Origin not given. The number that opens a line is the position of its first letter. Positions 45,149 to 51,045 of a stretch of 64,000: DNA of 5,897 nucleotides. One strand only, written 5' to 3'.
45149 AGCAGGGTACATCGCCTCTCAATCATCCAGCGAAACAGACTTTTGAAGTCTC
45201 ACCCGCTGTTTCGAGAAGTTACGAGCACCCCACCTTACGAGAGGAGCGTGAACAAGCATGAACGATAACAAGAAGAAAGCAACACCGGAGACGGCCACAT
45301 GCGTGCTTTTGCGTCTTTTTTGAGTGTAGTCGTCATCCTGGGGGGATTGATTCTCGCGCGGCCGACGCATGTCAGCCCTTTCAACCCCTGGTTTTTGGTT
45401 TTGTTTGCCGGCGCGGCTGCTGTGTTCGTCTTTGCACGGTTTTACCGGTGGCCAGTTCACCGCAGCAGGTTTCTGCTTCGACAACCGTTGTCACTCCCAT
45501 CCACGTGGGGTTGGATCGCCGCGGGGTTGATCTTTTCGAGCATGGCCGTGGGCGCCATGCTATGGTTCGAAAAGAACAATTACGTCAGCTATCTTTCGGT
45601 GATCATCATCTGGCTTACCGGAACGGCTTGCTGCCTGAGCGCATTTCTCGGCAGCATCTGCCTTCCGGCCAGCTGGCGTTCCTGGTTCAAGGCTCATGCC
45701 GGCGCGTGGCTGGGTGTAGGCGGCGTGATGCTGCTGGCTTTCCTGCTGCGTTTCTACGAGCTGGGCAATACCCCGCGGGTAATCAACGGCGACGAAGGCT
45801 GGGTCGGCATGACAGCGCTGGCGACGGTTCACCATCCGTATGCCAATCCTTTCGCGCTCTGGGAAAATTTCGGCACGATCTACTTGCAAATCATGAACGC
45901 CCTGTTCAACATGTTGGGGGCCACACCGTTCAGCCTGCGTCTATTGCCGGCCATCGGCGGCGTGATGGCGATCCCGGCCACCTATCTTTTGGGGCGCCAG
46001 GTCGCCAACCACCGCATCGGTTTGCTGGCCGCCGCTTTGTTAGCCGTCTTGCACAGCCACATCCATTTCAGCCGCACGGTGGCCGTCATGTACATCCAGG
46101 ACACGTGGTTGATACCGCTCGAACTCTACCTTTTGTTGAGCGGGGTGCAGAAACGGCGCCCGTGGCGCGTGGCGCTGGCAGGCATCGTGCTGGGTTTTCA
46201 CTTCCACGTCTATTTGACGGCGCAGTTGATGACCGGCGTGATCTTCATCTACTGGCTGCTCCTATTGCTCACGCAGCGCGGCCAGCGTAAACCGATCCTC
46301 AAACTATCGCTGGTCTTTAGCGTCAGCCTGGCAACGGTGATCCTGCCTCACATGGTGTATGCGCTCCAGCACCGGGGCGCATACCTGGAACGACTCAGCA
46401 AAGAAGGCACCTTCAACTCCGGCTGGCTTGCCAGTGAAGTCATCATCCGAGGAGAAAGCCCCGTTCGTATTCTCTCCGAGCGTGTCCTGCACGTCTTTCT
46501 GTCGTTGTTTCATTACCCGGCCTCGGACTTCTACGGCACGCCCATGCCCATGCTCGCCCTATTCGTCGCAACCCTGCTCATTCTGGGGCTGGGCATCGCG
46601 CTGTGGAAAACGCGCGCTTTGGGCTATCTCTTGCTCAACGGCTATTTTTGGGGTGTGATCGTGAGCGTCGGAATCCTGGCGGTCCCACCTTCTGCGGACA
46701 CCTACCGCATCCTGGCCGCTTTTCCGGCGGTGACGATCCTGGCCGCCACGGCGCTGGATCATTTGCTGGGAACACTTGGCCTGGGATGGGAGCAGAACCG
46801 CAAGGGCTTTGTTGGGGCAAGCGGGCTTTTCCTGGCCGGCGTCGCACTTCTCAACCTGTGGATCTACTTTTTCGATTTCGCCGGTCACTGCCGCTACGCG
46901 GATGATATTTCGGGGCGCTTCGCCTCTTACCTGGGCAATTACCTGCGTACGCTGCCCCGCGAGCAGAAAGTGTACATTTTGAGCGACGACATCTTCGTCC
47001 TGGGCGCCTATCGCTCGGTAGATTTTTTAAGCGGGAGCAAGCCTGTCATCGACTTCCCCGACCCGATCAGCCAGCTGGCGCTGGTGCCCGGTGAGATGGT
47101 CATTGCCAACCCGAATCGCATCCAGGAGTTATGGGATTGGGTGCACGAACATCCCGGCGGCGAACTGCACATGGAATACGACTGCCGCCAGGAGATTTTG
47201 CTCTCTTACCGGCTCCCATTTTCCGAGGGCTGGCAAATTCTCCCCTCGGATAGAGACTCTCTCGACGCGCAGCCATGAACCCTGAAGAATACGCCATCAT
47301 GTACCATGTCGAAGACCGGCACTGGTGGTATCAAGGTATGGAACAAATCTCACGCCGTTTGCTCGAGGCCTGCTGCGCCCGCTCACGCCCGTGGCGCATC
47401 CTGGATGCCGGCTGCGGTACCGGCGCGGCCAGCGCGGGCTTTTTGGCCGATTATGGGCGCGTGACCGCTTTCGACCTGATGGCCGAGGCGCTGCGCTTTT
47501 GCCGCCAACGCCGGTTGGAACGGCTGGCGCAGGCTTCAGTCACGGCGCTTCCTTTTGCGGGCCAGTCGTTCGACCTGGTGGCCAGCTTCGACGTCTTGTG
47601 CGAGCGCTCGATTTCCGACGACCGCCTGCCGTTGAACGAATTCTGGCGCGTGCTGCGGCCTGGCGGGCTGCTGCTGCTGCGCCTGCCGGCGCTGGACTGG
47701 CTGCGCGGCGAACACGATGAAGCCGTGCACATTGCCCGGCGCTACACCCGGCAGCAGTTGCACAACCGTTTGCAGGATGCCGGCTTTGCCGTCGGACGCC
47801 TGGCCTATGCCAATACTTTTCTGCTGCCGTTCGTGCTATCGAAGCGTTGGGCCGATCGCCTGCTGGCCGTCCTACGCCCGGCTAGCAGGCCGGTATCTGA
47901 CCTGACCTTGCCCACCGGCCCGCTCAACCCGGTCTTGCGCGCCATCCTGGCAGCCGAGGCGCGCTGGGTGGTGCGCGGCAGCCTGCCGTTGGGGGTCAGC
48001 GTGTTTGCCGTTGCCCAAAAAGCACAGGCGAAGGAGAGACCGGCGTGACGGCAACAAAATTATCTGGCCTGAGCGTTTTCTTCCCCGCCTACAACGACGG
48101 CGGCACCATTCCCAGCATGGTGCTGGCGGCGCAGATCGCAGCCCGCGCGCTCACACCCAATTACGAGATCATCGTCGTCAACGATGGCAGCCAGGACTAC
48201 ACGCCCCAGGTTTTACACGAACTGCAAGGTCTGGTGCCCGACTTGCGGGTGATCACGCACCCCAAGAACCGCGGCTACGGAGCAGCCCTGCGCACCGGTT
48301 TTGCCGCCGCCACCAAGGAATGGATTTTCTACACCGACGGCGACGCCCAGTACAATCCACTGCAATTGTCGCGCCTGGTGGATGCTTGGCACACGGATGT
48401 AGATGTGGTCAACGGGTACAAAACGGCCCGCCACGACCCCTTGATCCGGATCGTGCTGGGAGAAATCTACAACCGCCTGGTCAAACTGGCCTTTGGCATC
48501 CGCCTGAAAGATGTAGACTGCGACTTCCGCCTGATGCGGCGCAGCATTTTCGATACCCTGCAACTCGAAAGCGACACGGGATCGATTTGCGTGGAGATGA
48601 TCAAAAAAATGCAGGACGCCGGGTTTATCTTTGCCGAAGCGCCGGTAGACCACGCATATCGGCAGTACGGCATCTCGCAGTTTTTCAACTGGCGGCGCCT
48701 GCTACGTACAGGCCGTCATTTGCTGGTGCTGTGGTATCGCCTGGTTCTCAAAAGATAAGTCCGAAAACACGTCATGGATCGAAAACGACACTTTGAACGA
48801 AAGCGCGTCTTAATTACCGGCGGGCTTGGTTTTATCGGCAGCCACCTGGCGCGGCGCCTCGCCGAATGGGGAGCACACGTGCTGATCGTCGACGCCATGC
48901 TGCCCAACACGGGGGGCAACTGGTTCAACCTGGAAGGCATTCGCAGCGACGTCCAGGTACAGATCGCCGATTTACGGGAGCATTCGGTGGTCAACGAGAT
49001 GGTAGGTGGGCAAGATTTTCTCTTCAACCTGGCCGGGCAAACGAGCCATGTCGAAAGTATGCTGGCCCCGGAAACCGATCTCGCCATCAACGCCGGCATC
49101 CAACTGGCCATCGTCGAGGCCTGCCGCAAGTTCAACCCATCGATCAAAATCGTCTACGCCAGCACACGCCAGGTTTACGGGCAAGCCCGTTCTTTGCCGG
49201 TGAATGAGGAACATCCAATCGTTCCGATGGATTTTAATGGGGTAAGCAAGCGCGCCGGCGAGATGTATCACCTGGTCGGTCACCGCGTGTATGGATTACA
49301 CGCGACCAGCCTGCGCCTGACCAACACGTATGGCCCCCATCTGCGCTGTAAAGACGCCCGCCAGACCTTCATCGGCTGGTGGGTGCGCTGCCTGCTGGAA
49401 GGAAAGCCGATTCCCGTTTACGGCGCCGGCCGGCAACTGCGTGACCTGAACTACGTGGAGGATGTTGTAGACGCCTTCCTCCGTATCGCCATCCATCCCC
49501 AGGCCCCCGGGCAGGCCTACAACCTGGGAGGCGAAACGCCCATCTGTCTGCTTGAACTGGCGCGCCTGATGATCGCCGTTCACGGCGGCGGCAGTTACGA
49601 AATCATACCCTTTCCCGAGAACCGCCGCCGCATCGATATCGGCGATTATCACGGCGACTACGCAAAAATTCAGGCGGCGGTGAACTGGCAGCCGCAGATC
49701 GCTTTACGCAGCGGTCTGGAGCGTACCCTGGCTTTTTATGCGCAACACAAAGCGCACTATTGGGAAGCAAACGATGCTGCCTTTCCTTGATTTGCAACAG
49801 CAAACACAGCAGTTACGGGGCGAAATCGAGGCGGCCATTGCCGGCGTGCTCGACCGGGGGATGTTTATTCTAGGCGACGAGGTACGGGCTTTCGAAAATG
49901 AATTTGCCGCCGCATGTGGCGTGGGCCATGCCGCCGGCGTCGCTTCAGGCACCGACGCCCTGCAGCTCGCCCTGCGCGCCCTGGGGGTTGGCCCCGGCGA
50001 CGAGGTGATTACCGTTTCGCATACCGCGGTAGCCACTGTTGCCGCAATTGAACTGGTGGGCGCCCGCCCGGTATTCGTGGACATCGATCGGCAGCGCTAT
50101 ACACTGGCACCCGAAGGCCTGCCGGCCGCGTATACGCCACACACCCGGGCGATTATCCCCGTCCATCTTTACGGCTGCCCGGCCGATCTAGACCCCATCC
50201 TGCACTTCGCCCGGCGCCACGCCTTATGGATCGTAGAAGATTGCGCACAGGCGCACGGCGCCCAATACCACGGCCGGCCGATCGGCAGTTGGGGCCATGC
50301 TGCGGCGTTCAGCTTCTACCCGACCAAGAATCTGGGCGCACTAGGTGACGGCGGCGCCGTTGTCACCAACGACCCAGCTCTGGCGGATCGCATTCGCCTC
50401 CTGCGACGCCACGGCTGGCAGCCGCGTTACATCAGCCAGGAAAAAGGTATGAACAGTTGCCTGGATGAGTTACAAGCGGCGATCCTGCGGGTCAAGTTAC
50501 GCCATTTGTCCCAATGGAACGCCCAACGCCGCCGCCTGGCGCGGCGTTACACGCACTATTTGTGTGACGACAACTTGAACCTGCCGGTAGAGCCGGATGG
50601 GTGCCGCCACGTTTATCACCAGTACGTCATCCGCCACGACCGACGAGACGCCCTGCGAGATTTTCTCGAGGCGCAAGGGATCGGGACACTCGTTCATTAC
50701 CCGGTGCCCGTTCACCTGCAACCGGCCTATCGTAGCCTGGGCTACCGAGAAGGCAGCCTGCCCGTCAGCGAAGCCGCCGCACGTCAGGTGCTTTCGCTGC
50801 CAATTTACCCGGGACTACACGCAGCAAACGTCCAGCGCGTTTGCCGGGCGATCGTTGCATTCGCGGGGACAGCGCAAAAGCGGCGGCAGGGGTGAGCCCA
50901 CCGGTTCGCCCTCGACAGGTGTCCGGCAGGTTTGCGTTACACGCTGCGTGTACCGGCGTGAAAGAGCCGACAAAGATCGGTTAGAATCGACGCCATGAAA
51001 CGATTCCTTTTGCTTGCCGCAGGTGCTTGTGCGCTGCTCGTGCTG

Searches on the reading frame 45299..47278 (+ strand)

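Call 6: search_protein_families(library=pfam, proteins=[window:45299-47278:+], max_evalue=0.01)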
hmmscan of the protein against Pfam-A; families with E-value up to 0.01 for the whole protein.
window:45299-47278:+ (659 aa): 1 family
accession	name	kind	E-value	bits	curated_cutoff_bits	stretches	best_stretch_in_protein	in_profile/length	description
PF13231.12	PMT_2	-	2.5e-08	34.7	26.1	1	199-346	10-155/160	Dolichyl-phosphate-mannose-protein mannosyltransferase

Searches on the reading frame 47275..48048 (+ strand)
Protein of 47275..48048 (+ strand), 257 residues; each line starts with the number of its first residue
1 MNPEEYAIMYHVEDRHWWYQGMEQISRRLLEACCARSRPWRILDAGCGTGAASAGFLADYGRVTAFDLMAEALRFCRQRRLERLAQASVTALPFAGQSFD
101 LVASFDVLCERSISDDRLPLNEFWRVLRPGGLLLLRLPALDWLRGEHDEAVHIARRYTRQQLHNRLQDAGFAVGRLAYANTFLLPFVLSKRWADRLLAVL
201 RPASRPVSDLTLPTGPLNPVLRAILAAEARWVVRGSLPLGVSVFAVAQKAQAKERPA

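Call 6: search_protein_families(library=pfam, proteins=[window:47275-48048:+], max_evalue=0.01)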
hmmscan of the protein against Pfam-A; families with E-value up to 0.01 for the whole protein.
window:47275-48048:+ (257 aa): 9 families
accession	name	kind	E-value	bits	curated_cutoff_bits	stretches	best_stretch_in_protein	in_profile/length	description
PF08241.18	Methyltransf_11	-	6.3e-18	65.6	21.2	1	43-134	1-94/95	Methyltransferase domain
PF13649.12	Methyltransf_25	-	2.1e-16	60.8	27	1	42-131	1-97/97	Methyltransferase domain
PF13847.12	Methyltransf_31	-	3.9e-12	46.5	27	1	41-144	6-119/145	Methyltransferase domain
PF13489.12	Methyltransf_23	-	6.6e-10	39.4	27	1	23-173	7-161/164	Methyltransferase domain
PF08242.18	Methyltransf_12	-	1.8e-09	38.6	30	1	43-133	1-98/98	Methyltransferase domain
PF01209.24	Ubie_methyltran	-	6.5e-08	32.7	20.1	1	24-134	33-150/233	ubiE/COQ5 methyltransferase family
PF03141.22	Methyltransf_29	-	0.0008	18.5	23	1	39-140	118-222/506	Putative S-adenosyl-L-methionine-dependent methyltransferase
PF05175.20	MTS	-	0.0038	17.3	23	1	28-86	22-81/170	Methyltransferase small domain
PF05148.21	Methyltransf_8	-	0.0053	17.1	27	0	9-134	47-155/219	Hypothetical methyltransferase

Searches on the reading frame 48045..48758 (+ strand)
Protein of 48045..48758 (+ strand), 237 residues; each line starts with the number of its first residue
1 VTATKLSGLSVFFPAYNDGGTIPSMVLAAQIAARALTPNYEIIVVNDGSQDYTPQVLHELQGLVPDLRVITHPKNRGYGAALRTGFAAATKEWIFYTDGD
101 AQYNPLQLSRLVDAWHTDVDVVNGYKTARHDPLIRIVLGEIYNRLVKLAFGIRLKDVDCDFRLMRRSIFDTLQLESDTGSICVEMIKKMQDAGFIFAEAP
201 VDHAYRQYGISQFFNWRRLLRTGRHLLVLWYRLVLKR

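Call 6: search_protein_families(library=pfam, proteins=[window:48045-48758:+], max_evalue=0.01)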
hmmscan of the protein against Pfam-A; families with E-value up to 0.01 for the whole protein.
window:48045-48758:+ (237 aa): 4 families
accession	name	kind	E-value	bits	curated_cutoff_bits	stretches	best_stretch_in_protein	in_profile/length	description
PF00535.33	Glycos_transf_2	-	2.4e-29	102.8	23.3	1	10-171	1-166/168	Glycosyl transferase family 2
PF13641.12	Glyco_tranf_2_3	-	3.1e-06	27.8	27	1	9-132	3-129/230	Glycosyltransferase like family 2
PF10111.15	Glyco_tranf_2_2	-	0.0013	18.8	27.3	1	36-106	26-97/276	Glycosyltransferase like family 2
PF13704.12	Glyco_tranf_2_4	-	0.0088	17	27.5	0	41-100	21-81/98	Glycosyl transferase family 2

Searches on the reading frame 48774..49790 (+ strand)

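Call 6: search_protein_families(library=pfam, proteins=[window:48774-49790:+], max_evalue=0.01)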
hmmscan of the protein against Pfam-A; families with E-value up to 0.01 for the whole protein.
window:48774-49790:+ (338 aa): 7 families
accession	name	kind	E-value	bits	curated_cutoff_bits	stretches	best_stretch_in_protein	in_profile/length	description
PF01370.27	Epimerase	-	8.6e-47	160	20.9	1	12-252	1-240/240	NAD dependent epimerase/dehydratase family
PF16363.11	GDP_Man_Dehyd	-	8e-39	134.4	27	1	13-317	1-331/332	GDP-mannose 4,6 dehydratase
PF01073.25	3Beta_HSD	-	4.7e-11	42.7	22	1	13-259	1-257/280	3-beta hydroxysteroid dehydrogenase/isomerase family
PF04321.23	RmlD_sub_bind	-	1.3e-10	41.3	27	1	11-166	2-136/287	RmlD substrate binding domain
PF00106.31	adh_short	-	0.00085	19.3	26.6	1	10-89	1-87/195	short chain dehydrogenase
PF08659.16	KR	-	0.0011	19.4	22.6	1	12-75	3-70/180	KR domain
PF01266.30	DAO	-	0.0055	16.7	27.9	0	17-60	6-50/353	FAD dependent oxidoreductase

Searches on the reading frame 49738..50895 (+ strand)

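Call 6: search_protein_families(library=pfam, proteins=[window:49738-50895:+], max_evalue=0.01)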
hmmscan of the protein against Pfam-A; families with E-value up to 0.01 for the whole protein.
window:49738-50895:+ (385 aa): 2 families
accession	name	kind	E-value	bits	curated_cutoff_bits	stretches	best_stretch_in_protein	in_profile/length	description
PF01041.23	DegT_DnrJ_EryC1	-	5.9e-119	397.9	19.8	1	26-372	3-359/360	DegT/DnrJ/EryC1/StrS aminotransferase family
PF01212.27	Beta_elim_lyase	-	0.0013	18.5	27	1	48-137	33-123/288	Beta-eliminating lyase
